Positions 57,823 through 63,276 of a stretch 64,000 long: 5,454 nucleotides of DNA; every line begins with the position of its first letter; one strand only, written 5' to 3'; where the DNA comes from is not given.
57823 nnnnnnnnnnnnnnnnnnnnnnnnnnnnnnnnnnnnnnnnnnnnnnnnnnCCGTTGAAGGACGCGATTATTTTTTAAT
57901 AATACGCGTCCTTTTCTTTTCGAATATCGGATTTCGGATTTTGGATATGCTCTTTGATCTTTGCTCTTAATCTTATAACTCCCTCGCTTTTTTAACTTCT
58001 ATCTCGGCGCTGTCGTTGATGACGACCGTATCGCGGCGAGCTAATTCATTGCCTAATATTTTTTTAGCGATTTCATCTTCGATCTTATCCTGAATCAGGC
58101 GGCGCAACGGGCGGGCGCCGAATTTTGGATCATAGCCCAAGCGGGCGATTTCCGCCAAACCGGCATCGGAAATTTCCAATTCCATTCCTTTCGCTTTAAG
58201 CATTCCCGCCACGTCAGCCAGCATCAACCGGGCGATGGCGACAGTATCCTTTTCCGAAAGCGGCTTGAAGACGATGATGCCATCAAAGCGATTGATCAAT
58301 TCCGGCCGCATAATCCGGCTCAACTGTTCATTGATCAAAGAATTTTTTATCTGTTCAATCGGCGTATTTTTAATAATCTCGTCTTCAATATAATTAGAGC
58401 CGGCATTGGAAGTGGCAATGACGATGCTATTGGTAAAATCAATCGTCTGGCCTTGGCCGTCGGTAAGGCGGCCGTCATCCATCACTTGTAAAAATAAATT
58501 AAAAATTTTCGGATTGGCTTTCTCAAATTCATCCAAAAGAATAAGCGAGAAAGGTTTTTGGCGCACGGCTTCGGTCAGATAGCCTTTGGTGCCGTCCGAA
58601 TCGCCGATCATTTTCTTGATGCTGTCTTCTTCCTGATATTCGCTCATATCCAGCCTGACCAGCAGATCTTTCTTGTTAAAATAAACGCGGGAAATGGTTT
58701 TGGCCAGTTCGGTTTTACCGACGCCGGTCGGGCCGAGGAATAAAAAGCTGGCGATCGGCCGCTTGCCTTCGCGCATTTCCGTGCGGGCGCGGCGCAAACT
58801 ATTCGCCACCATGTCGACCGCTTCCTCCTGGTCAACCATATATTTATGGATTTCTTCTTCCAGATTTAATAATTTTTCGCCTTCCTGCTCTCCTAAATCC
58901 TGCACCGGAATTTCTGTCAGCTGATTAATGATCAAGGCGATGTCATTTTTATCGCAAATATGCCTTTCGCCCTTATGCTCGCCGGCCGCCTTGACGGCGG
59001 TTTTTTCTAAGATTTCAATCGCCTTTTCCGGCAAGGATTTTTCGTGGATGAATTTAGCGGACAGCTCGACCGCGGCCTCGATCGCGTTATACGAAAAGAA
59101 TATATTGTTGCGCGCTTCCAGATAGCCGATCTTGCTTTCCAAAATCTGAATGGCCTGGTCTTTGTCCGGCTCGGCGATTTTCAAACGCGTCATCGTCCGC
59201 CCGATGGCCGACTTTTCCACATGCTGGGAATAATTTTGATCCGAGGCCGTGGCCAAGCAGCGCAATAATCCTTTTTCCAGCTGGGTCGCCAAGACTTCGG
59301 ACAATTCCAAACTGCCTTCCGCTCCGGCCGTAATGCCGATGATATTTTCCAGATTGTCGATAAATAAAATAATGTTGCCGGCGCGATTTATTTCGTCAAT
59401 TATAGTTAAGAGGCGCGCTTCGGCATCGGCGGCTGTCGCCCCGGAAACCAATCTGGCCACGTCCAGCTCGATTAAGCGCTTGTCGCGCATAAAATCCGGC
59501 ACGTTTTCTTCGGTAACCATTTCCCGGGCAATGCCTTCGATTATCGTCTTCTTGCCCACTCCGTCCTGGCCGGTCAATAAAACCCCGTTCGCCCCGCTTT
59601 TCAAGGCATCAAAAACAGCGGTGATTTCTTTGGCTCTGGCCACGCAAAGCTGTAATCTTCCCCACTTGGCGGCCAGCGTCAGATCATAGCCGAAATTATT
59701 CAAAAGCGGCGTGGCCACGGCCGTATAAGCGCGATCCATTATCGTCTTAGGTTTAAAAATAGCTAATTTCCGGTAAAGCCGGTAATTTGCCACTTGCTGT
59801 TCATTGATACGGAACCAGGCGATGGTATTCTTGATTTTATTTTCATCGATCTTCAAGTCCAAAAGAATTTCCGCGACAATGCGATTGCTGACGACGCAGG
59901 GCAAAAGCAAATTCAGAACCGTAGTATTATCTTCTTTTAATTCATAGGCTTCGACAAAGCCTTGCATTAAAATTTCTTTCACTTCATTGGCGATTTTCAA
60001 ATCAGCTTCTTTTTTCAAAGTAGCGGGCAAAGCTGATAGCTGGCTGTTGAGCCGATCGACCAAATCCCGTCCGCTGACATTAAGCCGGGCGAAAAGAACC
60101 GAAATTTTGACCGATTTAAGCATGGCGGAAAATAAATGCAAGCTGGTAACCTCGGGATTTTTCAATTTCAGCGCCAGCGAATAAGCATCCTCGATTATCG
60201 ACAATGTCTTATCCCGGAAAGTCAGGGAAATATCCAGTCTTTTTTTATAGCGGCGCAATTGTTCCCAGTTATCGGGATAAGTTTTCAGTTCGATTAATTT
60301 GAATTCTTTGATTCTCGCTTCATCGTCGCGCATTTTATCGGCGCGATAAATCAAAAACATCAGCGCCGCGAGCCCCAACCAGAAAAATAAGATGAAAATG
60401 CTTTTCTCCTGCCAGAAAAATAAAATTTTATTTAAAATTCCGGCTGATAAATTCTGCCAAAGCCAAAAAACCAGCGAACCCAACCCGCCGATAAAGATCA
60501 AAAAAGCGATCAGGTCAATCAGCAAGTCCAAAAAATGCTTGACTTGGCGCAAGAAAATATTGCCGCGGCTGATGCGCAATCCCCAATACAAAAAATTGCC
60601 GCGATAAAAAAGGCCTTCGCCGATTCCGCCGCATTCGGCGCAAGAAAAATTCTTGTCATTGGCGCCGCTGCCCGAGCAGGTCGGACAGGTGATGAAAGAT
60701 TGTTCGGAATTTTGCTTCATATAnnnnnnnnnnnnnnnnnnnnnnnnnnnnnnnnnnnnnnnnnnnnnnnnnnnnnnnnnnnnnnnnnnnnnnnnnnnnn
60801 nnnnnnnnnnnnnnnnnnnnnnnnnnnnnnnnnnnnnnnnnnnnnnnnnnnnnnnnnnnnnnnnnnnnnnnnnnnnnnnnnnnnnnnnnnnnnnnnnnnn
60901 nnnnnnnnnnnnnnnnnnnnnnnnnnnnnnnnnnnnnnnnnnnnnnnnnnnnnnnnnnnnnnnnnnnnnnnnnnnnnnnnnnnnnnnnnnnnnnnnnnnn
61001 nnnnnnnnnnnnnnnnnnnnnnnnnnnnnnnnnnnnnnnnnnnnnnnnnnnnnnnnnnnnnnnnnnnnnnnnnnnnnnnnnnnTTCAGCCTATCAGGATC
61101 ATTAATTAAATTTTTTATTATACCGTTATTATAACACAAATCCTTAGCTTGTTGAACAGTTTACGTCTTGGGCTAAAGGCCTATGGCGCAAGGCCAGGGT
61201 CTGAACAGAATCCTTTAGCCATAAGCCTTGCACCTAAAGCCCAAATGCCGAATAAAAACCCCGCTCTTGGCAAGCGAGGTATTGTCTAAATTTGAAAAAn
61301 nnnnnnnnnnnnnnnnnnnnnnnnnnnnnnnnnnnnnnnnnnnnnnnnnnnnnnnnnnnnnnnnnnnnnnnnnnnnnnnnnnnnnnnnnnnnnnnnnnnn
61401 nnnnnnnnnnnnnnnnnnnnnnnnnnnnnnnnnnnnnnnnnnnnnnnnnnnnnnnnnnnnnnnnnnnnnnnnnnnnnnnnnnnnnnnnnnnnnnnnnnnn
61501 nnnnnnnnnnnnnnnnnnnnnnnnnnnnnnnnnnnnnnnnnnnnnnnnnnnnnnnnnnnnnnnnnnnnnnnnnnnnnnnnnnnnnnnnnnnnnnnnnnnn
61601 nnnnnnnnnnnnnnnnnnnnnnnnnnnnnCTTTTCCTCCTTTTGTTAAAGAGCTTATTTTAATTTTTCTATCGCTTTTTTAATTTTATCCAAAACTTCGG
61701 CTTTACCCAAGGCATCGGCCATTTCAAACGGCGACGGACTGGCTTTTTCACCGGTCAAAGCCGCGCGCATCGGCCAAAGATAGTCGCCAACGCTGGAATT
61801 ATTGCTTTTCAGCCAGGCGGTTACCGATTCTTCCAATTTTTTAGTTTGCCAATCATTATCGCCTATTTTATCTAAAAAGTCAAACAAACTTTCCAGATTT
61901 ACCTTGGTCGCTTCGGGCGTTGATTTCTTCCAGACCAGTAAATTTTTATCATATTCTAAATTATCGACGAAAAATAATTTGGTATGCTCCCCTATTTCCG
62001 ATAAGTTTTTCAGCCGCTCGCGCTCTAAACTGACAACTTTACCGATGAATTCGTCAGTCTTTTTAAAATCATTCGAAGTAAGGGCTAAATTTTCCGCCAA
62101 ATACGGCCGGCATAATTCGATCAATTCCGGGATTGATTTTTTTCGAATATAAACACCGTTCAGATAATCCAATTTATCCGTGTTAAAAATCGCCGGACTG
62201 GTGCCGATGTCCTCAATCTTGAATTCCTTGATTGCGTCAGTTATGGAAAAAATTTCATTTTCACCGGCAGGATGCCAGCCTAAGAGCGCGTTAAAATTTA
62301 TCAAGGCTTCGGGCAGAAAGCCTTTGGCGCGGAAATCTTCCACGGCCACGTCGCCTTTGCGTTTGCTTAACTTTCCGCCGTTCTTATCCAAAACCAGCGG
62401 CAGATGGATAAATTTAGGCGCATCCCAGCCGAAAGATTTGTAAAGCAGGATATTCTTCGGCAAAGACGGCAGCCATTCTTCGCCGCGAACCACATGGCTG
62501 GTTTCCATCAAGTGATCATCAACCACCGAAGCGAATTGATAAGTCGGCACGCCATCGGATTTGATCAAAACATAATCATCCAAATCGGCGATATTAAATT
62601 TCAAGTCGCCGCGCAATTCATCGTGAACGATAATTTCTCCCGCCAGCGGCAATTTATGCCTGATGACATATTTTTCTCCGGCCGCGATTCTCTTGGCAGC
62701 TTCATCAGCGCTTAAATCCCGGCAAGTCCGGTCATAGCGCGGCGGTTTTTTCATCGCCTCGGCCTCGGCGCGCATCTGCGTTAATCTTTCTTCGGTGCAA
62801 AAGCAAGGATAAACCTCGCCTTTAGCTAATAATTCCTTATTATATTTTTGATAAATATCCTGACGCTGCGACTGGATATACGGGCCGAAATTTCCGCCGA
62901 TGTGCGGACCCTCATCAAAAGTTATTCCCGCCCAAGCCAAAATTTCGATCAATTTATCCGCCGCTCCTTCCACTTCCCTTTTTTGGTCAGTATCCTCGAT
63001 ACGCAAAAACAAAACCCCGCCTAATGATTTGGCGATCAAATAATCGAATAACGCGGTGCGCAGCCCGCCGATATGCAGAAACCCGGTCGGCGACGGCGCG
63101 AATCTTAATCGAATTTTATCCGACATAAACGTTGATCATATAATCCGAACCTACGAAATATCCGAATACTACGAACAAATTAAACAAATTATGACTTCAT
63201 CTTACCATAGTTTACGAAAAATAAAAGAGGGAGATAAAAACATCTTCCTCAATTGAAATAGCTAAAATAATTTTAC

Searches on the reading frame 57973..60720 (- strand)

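Call 42: search_protein_families(library=pfam, proteins=[window:57973-60720:-])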
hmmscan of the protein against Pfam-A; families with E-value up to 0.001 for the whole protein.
window:57973-60720:- (915 aa): 18 families
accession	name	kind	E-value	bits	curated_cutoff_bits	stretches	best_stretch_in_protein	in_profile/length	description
PF07724.20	AAA_2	-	4.2e-51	173.7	27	1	654-813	1-164/166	AAA domain (Cdc48 subfamily)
PF10431.15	ClpB_D2-small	-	1.4e-22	79.9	21.9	1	821-901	1-81/81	C-terminal, D2-small domain, of ClpB protein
PF00004.35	AAA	-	7.8e-18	65.6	21.2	2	660-773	2-110/131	ATPase family associated with various cellular activities (AAA)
PF07728.20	AAA_5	-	1.5e-15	57.9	22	1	659-775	2-125/139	AAA domain (dynein-related subfamily)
PF17871.7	AAA_lid_9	-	1.3e-11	44.7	22.8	1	520-590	2-72/104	AAA lid domain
PF00158.32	Sigma54_activat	-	4.2e-08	33.5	20.2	1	642-781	8-152/168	Sigma-54 interaction domain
PF13191.12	AAA_16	-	4.4e-07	31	32.6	0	360-410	3-63/167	AAA ATPase domain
PF13238.12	AAA_18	-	7.2e-07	30.2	29.4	0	380-452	1-77/128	AAA domain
PF13173.12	AAA_14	-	1.5e-06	28.7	27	0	660-735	6-74/129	AAA domain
PF12775.13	AAA_7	-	3.7e-06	27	25.8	0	658-705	35-82/181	P-loop containing dynein motor region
PF20720.3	nSTAND3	-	4.9e-05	23.5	27.2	0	377-405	17-45/155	Novel STAND NTPase 3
PF05673.19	DUF815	-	0.00011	21.9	23.8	0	375-426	51-94/249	Protein of unknown function (DUF815)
PF01637.24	ATPase_2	-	0.00026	21.3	33.2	0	401-527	59-191/225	ATPase domain predominantly from Archaea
PF13401.12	AAA_22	-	0.00051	20.8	27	0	660-749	9-110/130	AAA domain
PF06414.18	Zeta_toxin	-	0.00055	19.9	22.3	0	646-697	8-56/199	Zeta toxin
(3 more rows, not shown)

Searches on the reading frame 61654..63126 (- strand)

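Call 42: search_protein_families(library=pfam, proteins=[window:61654-63126:-])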
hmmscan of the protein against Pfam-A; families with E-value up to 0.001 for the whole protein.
window:61654-63126:- (490 aa): 2 families
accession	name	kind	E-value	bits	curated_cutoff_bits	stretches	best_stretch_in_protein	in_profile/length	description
PF00749.27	tRNA-synt_1c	-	9.4e-97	324.1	23.4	1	4-320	1-313/314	tRNA synthetases class I (E and Q), catalytic domain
PF19269.4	Anticodon_2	-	1e-28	100.9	23.6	1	334-486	1-141/141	Anticodon binding domain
